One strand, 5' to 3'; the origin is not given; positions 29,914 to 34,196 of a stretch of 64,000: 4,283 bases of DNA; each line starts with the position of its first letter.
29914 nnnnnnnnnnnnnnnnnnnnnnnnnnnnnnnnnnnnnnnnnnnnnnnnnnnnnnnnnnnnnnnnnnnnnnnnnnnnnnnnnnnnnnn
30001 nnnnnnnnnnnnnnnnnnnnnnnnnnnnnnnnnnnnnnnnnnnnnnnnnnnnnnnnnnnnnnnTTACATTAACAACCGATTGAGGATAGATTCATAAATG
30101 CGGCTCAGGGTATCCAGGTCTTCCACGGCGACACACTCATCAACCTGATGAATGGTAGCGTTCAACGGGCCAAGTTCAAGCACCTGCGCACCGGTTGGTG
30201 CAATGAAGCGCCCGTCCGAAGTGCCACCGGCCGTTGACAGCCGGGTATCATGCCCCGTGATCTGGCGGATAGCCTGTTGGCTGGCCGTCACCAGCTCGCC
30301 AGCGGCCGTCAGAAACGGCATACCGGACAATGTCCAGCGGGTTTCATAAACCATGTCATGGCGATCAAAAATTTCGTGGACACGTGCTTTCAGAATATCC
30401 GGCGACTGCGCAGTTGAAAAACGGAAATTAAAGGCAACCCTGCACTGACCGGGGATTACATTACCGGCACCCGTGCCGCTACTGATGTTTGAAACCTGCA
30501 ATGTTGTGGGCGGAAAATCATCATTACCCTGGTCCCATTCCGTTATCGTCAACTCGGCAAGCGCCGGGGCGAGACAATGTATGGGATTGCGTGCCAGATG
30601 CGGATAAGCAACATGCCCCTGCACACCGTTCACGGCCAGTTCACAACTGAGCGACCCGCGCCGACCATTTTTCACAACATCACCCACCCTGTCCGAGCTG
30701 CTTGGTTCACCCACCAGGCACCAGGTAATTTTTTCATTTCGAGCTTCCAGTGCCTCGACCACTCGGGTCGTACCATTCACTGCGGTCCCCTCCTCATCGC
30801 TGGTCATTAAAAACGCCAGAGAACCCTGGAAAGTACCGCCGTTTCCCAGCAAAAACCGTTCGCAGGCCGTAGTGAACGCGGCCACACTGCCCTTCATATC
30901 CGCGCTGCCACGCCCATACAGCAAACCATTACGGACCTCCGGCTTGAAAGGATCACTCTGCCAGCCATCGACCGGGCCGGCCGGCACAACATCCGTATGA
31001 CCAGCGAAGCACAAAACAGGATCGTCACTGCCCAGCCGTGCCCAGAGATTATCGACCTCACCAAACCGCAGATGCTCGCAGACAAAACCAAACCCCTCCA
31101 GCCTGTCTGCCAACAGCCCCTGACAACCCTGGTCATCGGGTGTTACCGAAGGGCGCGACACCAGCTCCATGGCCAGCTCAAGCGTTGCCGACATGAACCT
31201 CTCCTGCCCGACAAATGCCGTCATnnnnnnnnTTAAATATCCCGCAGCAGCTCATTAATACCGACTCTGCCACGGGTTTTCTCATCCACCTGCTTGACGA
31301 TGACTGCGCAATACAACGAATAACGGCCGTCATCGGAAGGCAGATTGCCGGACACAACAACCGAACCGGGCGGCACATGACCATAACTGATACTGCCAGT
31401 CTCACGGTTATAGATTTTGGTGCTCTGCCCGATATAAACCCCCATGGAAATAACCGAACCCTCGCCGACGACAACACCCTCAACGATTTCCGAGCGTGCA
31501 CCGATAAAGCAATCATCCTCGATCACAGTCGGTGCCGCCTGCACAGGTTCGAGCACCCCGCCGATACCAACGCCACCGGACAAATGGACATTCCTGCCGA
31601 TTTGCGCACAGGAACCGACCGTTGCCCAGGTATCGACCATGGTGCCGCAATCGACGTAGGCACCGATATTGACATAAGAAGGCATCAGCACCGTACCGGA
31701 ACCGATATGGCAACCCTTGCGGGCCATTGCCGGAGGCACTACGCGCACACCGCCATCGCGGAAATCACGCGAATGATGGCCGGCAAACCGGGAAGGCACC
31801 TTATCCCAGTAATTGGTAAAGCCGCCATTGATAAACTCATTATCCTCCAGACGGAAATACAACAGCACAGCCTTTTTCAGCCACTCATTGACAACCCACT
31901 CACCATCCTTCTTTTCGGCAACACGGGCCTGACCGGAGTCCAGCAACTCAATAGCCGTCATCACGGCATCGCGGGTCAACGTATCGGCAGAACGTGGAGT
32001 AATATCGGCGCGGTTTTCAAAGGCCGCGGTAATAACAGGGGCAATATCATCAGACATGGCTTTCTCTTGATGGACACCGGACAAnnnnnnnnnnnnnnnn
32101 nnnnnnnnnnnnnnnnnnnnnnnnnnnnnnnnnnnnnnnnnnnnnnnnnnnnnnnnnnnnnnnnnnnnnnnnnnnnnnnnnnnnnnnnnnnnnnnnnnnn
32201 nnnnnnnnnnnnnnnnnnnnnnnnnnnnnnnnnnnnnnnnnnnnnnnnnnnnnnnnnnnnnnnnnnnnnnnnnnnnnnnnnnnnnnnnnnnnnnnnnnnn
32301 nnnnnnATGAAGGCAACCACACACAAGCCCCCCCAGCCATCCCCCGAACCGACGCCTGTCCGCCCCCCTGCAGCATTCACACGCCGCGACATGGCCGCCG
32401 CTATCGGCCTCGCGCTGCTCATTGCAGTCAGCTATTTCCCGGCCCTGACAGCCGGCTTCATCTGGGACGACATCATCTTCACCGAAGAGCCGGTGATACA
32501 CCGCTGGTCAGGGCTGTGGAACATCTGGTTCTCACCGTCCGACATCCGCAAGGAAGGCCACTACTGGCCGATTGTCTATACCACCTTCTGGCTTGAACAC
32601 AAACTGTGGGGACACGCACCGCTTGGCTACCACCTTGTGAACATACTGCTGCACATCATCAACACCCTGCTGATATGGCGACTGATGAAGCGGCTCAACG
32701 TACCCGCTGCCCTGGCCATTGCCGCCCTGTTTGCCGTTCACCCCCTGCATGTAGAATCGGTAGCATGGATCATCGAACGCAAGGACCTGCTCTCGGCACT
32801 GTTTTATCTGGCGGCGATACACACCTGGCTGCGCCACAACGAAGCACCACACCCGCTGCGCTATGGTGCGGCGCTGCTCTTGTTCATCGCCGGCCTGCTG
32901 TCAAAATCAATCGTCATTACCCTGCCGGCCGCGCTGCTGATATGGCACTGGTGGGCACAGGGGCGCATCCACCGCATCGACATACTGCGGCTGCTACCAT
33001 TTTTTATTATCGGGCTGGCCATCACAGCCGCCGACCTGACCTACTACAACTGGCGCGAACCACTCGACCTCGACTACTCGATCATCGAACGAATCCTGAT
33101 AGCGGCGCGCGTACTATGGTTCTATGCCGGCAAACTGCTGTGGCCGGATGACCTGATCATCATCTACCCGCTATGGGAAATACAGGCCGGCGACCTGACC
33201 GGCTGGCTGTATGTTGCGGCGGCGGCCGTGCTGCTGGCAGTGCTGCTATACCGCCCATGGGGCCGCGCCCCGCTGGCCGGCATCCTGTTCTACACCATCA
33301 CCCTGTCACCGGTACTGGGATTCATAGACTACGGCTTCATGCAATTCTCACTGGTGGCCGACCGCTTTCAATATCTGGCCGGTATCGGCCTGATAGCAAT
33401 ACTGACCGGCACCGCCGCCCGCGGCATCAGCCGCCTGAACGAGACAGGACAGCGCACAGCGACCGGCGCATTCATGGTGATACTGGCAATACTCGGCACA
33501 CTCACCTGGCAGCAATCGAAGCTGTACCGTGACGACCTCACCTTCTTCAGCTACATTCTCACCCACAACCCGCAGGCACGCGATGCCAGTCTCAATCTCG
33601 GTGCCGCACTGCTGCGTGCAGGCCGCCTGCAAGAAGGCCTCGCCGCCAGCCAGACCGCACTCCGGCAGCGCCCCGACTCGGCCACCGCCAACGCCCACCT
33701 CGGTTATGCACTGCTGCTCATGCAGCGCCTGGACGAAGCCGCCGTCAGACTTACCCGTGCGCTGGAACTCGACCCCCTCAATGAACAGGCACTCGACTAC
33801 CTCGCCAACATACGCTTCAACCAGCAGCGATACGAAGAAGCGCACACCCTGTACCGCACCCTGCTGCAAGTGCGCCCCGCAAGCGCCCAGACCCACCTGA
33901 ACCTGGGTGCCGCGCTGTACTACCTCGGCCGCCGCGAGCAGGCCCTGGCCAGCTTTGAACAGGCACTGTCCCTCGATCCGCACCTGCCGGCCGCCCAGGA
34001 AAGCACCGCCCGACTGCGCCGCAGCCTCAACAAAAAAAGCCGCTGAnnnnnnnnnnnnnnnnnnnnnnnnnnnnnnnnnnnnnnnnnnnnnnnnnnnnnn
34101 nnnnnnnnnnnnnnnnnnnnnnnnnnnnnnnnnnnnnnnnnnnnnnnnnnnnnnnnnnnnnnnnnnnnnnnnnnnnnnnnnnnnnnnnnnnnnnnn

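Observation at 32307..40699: GT2-GtrA sugar-lipid synthase plus two TMTC-like GT-C/TPR paralogs bracketing a Calx-beta autotransporter: candidate periplasmic protein O-glycosylation module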

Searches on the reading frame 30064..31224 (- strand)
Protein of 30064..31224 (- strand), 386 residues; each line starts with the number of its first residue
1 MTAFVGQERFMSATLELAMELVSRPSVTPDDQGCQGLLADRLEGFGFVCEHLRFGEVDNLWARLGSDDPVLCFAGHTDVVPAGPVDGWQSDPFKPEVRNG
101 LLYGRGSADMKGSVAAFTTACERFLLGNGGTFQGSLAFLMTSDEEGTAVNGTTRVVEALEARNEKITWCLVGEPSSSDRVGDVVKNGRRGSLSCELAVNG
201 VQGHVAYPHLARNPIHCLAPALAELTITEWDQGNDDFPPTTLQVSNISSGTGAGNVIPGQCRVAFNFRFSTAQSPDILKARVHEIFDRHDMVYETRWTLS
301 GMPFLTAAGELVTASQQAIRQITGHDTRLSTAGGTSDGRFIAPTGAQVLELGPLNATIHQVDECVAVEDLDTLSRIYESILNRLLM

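Call 7: search_protein_families(library=pfam, proteins=[window:30064-31224:-], max_evalue=0.01)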
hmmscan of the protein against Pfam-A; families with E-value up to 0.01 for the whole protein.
window:30064-31224:- (386 aa): 2 families
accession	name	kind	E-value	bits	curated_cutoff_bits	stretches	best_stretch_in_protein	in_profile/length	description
PF01546.33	Peptidase_M20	-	4.2e-40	138.3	24.6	1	72-382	1-205/206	Peptidase family M20/M25/M40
PF07687.19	M20_dimer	-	1.7e-27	95.9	21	1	186-290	1-103/107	Peptidase dimerisation domain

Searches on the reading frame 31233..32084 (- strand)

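Call 7: search_protein_families(library=pfam, proteins=[window:31233-32084:-], max_evalue=0.01)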
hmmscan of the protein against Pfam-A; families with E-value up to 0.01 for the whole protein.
window:31233-32084:- (283 aa): 4 families
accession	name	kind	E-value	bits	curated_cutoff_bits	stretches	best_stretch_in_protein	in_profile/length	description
PF14805.11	THDPS_N_2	-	3.1e-27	95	25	1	16-79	4-67/67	Tetrahydrodipicolinate N-succinyltransferase N-terminal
PF00132.30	Hexapep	-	2e-14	53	27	2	185-219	1-35/36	Bacterial transferase hexapeptide (six repeats)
PF14602.12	Hexapep_2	-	2.8e-14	52.9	27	1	185-219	1-33/34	Hexapeptide repeat of succinyl-transferase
PF25084.1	LbH_EIF2B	-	4.9e-06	26.9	54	1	155-224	40-105/105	EIF2B subunit epsilon LbH domain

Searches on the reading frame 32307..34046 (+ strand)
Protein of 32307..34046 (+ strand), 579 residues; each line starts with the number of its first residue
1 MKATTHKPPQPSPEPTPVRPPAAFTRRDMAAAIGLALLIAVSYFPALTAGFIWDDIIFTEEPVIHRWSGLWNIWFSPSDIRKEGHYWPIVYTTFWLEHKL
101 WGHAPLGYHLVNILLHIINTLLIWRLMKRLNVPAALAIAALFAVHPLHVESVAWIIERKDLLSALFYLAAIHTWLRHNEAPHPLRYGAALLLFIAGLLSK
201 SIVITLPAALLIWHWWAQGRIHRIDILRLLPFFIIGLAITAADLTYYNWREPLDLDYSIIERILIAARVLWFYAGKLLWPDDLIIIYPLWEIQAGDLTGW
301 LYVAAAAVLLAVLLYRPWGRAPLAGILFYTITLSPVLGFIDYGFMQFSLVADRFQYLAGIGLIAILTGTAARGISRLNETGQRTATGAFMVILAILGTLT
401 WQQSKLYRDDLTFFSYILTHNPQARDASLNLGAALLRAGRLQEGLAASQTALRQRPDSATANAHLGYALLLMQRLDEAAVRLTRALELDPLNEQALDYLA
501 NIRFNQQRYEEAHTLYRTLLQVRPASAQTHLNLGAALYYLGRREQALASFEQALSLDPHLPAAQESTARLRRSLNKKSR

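Call 4: search_protein_families(library=pfam, proteins=[window:32307-34046:+], max_evalue=0.01)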
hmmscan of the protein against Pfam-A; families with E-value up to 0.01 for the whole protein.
window:32307-34046:+ (579 aa): 17 families
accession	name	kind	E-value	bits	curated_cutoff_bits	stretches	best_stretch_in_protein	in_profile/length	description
PF07719.23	TPR_2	-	4.1e-18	64.4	27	2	527-559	1-33/34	Tetratricopeptide repeat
PF13414.12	TPR_11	-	1.3e-17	63.6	26.8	2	501-541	2-42/42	TPR repeat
PF00515.34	TPR_1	-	1.1e-16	60.3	27.8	1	527-559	1-33/34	Tetratricopeptide repeat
PF13432.12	TPR_16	-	1e-11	45.5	32.7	3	499-560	3-64/65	Tetratricopeptide repeat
PF13424.12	TPR_12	-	1.3e-11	44.9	30.1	2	495-556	5-74/77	Tetratricopeptide repeat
PF13181.12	TPR_8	-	5.1e-11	42.3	25.7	1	527-558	1-32/34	Tetratricopeptide repeat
PF14559.12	TPR_19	-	1.4e-10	41.8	25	2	506-569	4-67/68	Tetratricopeptide repeat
PF23914.1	TPR_CcmH_CycH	-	3.6e-10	40.4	42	2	418-527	43-155/158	Cytochrome c-type biogenesis protein H TPR domain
PF13428.12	TPR_14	-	7.6e-10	38.9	23.5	1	494-535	2-43/44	Tetratricopeptide repeat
PF13431.12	TPR_17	-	7.6e-09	35.6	24.4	1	483-513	3-33/34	Tetratricopeptide repeat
PF13231.12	PMT_2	-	3.5e-08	34.2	26.1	1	93-221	9-136/160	Dolichyl-phosphate-mannose-protein mannosyltransferase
PF13174.12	TPR_6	-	5.2e-07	30.3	26.3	0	531-558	4-31/33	Tetratricopeptide repeat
PF13371.12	TPR_9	-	1.3e-05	25.6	35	1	501-570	3-72/73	Tetratricopeptide repeat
PF12895.13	ANAPC3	-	0.00015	22.4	27.2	1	474-552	4-81/82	Anaphase-promoting complex, cyclosome, subunit 3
PF25064.1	ARM_TT21_5th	-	0.0003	21.5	27.8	0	493-553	1-61/117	TT21 fifth ARM repeats domain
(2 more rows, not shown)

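Call 13: search_protein_families(library=ncbifam, proteins=[window:32307-34046:+], max_evalue=0.1)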
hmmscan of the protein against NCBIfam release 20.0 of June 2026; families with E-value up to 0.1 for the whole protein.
window:32307-34046:+ (579 aa): 25 families
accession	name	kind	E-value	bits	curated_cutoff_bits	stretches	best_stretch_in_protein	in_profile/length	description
NF040959.1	MamA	equivalog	3.5e-17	62.5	200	2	464-562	76-174/204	magnetosome protein MamA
NF033762.1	social_mot_Tgl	equivalog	2.6e-16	59.7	225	1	426-560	32-169/252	social motility TPR repeat lipoprotein Tgl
TIGR02917.1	PEP_TPR_lipo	equivalog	8e-15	53.8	312.2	1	418-559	424-565/899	XrtA/PEP-CTERM system TPR-repeat protein PrsT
TIGR02552.1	LcrH_SycD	equivalog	2.5e-14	53.1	104.8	2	503-564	28-89/136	SycD/LcrH family type III secretion system chaperone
TIGR02521.1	type_IV_pilW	equivalog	4.9e-11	42.6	154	2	468-555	40-127/234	type IV pilus biogenesis/stability protein PilW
NF033758.1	gliding_GltE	equivalog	4.3e-10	39.1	225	1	471-563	234-326/411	adventurous gliding motility TPR repeat lipoprotein GltE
NF033920.0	C39_PA2778_fam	equivalog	5.1e-09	35.9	150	1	498-558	195-255/255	PA2778 family cysteine peptidase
NF052415.1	T3SS_chap_SctY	equivalog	3e-07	30.9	70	1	489-557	2-70/106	type III secretion apparatus assembly chaperone SctY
NF008391.2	PRK11189.1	equivalog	7.6e-07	28.9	250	1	480-558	86-164/297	lipoprotein NlpI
TIGR03939.1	PGA_TPR_OMP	equivalog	1.1e-06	27.2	366.65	1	437-576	31-169/800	poly-beta-1,6 N-acetyl-D-glucosamine export porin PgaA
NF009037.0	PRK12370.1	equivalog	2.3e-06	26.3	589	1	459-562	300-407/553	HilA/EilA family virulence transcriptional regulator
NF052400.1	M48_BAM_BepA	equivalog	3.6e-05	22.7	570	1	446-573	292-421/483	beta-barrel assembly-enhancing protease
TIGR02795.1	tol_pal_ybgF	equivalog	9.5e-05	23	90.1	1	495-570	41-119/119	tol-pal system protein YbgF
NF047507.1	TPR_BatC_Lepto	exception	0.0001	21.8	175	1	527-576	96-145/214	TPR repeat-containing protein BatC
NF008520.0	PRK11447.1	equivalog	0.00015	19.7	858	0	432-494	276-338/1157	cellulose synthase complex outer membrane protein BcsC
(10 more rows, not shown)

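Call 33: predict_structure(alignment_id=A1)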
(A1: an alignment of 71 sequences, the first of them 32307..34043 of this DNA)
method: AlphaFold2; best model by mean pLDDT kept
length: 579 residues; sequences in the alignment: 71
mean_pLDDT: 88.8   pTM: 0.86
mean pLDDT of the five models: 88.8, 85.9, 85.2, 84.8, 78.4
residues with pLDDT >= 90: 379; 70-90: 145; 50-70: 41; < 50: 14
segments of 3 or more residues with pLDDT < 50: 1-3, 345-352
pLDDT, mean of each block of 10 residues (from residue 1): 50 53 84 98 95 85 91 91 85 95 94 98 95 94 92 90 97 96 97 96 93 93 96 95 85 77 85 83 57 83 88 79 90 76 51 71 91 94 96 96 91 88 84 96 97 93 97 97 98 97 97 98 94 98 97 95 95 82
secondary structure, 60 per line:
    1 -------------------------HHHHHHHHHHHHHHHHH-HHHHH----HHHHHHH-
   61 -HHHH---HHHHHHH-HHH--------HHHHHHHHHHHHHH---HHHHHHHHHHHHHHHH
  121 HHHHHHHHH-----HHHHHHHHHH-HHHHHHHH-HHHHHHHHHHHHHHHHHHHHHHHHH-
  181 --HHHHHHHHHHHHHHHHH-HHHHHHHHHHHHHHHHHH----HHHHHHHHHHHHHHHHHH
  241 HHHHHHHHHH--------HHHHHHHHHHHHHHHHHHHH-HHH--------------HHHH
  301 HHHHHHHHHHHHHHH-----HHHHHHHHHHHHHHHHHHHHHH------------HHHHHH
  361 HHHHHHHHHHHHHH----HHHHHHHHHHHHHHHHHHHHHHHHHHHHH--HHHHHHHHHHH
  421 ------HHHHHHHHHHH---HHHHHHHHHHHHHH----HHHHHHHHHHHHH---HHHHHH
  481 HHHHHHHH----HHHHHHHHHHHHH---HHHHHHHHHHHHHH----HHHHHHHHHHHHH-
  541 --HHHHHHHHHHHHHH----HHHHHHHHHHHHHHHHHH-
elements in order: H26-42 H44-48 H53-59 H62-65 H69-75 H88-101 H105-129 H135-144 H146-153 H155-179 H183-199 H201-218 H223-250 H259-278 H297-315 H321-342 H355-374 H379-407 H410-420 H427-437 H441-454 H459-471 H475-488 H493-505 H509-522 H527-539 H543-556 H561-578

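Call 40: fold_search(model_id=the predicted structure, library=pdb)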
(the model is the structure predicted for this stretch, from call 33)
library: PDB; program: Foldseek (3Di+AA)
matches with E <= 10: 1278; with E <= 0.001: 240
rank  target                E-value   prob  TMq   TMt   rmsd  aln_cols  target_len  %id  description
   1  1w3b_A                1.9e-07  1.00  0.28  0.41  19.3       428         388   17  The superhelical TPR domain of O-linked GlcNAc transferase reveals structural similarities to importin alpha. (released 2004-09-09)
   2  9qhb                  2.2e-07  1.00  0.29  0.57  11.2       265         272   23  Crystal structure of 16-repeat CTPR protein with eliminated coordination sites (released 2025-10-22)
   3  9qhc_B                2.4e-07  1.00  0.29  0.59  11.9       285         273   24  Crystal structure of 8-repeat CTPR protein with eliminated coordination sites (released 2025-10-22)
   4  8chy                  5.6e-07  1.00  0.26  0.51  13.0       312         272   23  Crystal structure of an 8-repeat consensus TPR superhelix with Zinc. (released 2024-02-21)
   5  6eou                  8.9e-07  1.00  0.27  0.45  19.8       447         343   17  O-GlcNAc transferase TPR domain with the intellectual disability associated mutation L254F (released 2018-05-09)
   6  6q6g_Y                1.1e-06  1.00  0.27  0.31  24.8       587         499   15  Cryo-EM structure of the APC/C-Cdc20-Cdk2-cyclinA2-Cks2 complex, the D1 box class (released 2019-09-11)
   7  9gaw_P                1.2e-06  1.00  0.28  0.32  24.5       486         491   16  High-resolution structure of the Anaphase-promoting complex/cyclosome (APC/C) bound to co-activator Cdh1 (released 2024-08-14)
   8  1w3b_B                1.4e-06  1.00  0.23  0.34  18.6       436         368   18  The superhelical TPR domain of O-linked GlcNAc transferase reveals structural similarities to importin alpha. (released 2004-09-09)
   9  8dtg_B                1.6e-06  1.00  0.29  0.23  17.5       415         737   17  Cryo-EM structure of Arabidopsis SPY alternative conformation 1 (released 2023-03-08)
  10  8dth_B                1.9e-06  1.00  0.27  0.23  17.3       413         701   14  Cryo-EM structure of Arabidopsis SPY alternative conformation 2 (released 2023-03-08)
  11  8dtf_A                2.5e-06  1.00  0.28  0.21  23.9       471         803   15  Cryo-EM structure of the full length Arabidopsis SPY with complete TPRs (released 2023-03-08)
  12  8cqp_C                2.9e-06  1.00  0.22  0.89   1.8       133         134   38  Crystal structure of an 8-repeat consensus TPR superhelix with Calcium (low concentration) (released 2024-03-27)
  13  9gzg_A                3.3e-06  1.00  0.25  0.89   1.6       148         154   32  Crystal structure of CTPR4E4 mutant (released 2025-10-15)
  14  8dth_A                4.0e-06  1.00  0.26  0.21  19.8       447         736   14  Cryo-EM structure of Arabidopsis SPY alternative conformation 2 (released 2023-03-08)
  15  7y4i_A                4.1e-06  1.00  0.27  0.20  25.1       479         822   16  Crystal structure of SPINDLY in complex with GDP (released 2022-12-07)
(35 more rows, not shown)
